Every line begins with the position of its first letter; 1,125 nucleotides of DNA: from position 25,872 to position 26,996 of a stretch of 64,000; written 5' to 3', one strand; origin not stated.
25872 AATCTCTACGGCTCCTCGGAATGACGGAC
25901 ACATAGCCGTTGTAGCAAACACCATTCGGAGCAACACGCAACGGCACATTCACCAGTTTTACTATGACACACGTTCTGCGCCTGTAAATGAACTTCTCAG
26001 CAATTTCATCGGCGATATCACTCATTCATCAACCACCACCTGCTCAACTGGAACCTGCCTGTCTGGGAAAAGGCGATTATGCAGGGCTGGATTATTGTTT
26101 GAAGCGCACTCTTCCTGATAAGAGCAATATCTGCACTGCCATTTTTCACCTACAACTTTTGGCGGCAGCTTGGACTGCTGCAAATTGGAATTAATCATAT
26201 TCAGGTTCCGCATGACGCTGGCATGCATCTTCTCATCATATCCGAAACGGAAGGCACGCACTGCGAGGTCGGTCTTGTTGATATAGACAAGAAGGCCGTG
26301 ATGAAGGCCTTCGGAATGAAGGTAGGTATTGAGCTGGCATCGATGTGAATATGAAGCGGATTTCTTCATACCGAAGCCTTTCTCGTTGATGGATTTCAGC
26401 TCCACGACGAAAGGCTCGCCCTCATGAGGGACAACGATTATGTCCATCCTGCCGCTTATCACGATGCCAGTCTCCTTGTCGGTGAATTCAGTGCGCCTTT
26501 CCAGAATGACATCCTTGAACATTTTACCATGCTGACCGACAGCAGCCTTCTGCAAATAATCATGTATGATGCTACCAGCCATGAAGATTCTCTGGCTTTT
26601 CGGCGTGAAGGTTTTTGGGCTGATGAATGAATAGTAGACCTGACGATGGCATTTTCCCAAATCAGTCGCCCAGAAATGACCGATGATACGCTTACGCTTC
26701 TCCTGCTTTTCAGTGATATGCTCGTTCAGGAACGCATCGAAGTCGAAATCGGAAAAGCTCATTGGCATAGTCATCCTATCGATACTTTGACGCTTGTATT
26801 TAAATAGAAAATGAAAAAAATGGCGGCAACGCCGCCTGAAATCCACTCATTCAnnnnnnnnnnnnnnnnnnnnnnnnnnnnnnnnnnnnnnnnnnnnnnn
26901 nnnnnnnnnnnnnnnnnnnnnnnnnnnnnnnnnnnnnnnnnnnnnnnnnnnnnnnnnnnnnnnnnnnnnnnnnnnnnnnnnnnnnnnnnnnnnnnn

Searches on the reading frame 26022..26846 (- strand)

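Call 84: search_protein_families(library=pfam, proteins=[window:26022-26846:-], max_evalue=0.001)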
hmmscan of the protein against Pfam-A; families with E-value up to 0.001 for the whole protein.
window:26022-26846:- (274 aa): 2 families
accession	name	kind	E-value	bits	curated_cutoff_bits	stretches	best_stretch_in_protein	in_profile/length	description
PF01930.23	Cas_Cas4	-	2.1e-07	31.6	22.7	1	66-248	11-159/160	Domain of unknown function DUF83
PF12705.13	PDDEXK_1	-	1.2e-06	29.1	22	1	105-247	107-246/247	PD-(D/E)XK nuclease superfamily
